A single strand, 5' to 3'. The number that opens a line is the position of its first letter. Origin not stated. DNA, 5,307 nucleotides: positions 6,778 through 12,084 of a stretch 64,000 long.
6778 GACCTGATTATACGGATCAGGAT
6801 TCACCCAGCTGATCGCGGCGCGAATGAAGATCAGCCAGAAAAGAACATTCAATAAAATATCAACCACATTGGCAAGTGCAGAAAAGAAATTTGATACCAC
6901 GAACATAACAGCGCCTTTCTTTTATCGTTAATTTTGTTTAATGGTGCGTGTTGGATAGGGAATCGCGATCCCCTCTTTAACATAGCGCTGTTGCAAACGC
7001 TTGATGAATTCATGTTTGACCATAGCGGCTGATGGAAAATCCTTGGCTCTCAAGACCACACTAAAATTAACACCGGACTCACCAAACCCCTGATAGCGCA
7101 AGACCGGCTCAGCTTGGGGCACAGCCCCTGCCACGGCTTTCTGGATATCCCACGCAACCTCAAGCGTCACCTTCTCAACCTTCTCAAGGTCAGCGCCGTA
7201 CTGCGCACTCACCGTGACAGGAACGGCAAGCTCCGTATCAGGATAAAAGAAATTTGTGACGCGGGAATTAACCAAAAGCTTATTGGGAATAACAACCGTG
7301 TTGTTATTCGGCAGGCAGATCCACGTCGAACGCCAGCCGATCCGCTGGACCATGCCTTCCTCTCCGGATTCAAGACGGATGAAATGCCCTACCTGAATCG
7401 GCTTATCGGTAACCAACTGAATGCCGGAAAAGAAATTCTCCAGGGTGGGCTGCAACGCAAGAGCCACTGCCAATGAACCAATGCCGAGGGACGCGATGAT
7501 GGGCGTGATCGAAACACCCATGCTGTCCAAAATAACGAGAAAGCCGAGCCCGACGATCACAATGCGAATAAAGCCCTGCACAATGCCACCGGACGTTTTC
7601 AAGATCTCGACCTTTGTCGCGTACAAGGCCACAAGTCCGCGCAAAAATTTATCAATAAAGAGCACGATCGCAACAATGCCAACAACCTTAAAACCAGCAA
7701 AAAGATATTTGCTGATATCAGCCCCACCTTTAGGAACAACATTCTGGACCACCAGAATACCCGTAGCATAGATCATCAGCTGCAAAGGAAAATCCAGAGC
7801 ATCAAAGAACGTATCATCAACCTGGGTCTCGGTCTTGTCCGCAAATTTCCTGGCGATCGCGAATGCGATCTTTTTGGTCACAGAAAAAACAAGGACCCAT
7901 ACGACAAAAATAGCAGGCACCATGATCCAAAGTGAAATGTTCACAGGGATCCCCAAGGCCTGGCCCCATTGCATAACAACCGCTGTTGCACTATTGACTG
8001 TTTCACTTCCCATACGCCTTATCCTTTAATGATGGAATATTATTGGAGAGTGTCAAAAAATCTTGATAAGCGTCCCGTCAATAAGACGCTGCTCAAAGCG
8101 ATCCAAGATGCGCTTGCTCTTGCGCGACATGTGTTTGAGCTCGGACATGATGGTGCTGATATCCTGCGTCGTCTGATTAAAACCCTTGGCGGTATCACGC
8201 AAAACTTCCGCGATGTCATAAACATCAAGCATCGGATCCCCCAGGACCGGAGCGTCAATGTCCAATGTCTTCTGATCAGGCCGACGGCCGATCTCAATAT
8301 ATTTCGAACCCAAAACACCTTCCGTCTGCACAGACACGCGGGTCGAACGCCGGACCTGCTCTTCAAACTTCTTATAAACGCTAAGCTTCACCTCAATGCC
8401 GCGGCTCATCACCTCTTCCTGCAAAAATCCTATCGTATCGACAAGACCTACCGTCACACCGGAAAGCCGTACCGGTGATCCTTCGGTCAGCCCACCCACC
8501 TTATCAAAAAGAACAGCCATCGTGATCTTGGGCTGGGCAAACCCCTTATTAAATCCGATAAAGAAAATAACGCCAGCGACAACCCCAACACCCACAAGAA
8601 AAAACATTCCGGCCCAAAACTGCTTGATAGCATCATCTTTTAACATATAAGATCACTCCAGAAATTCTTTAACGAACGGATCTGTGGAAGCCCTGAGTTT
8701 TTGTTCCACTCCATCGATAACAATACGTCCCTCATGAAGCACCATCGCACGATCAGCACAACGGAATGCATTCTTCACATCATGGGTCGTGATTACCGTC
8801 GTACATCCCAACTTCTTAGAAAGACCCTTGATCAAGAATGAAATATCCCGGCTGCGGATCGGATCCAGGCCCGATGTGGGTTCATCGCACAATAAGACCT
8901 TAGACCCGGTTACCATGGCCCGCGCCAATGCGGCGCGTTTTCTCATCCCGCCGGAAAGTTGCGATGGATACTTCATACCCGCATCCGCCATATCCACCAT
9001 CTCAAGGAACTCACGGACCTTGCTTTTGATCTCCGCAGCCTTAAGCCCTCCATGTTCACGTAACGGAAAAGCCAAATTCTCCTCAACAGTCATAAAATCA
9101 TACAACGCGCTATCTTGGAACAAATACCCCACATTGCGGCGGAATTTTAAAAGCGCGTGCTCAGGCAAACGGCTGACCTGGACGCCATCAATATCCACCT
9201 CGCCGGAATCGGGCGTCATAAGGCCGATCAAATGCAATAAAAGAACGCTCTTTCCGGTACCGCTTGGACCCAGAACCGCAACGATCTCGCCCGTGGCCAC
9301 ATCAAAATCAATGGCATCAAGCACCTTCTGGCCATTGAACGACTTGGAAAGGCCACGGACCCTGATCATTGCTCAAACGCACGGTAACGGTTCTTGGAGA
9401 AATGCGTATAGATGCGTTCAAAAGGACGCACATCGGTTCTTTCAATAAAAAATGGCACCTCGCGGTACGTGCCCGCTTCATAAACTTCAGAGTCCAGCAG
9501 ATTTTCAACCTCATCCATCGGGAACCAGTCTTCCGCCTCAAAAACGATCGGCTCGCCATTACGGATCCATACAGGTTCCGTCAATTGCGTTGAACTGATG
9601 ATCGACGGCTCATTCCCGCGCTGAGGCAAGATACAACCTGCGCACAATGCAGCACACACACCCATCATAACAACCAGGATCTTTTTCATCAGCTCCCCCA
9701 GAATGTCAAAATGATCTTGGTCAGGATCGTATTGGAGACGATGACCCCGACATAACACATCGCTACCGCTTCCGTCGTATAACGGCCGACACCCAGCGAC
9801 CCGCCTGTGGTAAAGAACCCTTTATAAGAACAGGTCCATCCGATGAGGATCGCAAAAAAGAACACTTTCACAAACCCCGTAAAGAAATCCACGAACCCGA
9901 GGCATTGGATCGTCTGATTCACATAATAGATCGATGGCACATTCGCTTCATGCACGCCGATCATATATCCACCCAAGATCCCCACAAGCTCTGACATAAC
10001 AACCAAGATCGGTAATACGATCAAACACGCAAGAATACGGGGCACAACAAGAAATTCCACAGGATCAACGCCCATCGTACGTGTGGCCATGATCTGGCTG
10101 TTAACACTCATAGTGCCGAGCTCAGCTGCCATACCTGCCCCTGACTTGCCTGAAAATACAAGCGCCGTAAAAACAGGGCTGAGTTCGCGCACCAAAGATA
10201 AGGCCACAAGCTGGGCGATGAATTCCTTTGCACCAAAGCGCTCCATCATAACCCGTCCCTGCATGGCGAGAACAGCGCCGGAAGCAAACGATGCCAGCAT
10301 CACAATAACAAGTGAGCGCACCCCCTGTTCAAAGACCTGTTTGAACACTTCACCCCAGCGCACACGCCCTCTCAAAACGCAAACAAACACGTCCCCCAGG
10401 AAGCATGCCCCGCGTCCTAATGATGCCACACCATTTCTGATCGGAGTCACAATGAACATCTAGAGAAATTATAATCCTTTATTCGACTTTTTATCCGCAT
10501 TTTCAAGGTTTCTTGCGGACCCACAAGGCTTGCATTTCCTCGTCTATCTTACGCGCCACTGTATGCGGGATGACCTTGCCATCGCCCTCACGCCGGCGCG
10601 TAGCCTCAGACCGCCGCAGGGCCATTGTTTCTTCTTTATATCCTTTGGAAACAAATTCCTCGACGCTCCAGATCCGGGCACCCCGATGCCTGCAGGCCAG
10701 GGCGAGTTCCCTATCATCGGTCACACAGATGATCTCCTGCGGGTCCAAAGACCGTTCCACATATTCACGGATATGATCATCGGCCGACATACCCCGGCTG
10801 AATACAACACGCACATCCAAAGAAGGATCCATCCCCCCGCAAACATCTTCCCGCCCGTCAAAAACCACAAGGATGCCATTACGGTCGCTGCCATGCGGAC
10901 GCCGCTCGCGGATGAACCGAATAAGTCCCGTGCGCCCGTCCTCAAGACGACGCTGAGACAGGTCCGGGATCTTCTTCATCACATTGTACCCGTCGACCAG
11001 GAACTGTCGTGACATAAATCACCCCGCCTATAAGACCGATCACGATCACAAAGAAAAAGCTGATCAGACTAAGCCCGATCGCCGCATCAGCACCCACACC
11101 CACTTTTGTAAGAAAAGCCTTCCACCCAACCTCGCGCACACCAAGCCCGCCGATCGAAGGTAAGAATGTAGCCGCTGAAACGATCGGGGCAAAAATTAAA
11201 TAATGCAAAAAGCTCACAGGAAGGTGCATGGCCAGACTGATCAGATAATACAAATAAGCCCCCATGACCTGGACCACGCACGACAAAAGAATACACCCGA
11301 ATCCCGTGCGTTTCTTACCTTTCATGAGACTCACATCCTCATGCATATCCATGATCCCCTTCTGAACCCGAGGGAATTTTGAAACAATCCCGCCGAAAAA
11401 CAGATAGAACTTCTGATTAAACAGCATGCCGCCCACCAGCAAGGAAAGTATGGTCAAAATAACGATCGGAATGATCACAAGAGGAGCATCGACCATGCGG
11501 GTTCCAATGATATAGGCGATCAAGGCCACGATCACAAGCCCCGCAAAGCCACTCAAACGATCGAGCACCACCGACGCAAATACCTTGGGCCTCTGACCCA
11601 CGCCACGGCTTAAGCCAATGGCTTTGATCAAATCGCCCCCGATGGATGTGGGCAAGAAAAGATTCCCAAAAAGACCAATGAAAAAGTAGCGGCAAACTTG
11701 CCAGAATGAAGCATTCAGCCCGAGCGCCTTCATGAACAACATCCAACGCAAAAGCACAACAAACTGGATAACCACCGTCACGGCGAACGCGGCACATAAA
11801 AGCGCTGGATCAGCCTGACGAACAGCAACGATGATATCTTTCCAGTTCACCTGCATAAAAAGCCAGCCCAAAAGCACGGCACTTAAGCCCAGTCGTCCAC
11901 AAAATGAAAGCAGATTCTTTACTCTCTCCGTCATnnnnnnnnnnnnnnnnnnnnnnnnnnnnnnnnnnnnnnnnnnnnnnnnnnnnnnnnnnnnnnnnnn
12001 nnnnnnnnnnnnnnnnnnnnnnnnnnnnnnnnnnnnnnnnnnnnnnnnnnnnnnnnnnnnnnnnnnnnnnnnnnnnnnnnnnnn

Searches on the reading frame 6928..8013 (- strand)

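Call 31: search_protein_families(library=pfam, proteins=[window:6928-8013:-], max_evalue=0.0001)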
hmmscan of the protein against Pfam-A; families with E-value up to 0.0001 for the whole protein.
window:6928-8013:- (361 aa): 2 families
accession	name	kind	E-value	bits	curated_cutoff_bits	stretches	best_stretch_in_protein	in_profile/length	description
PF00924.24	MS_channel_2nd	-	2.2e-16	60.1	20.2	1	191-255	3-66/68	Mechanosensitive ion channel, beta-domain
PF21088.3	MS_channel_1st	-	2.7e-08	34.1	23.1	1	148-188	2-42/42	Mechanosensitive ion channel, transmembrane helices 2/3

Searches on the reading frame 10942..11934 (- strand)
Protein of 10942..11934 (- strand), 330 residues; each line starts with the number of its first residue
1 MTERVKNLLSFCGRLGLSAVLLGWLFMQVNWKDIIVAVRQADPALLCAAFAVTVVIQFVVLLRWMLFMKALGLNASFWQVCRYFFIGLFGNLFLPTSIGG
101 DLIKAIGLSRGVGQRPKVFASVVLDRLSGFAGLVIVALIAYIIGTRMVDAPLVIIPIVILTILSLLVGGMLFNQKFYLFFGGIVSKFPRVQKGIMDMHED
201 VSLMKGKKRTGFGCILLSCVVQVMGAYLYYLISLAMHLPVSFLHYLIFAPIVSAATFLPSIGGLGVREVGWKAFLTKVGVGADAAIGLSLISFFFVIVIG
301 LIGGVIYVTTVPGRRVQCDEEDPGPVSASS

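Call 31: search_protein_families(library=pfam, proteins=[window:10942-11934:-], max_evalue=0.0001)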
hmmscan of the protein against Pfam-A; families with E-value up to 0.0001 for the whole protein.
window:10942-11934:- (330 aa): 1 family
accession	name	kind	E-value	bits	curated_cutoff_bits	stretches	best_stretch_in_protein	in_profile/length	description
PF03706.18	LPG_synthase_TM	-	1.1e-36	127.3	33.4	1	14-302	4-300/302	Lysylphosphatidylglycerol synthase TM region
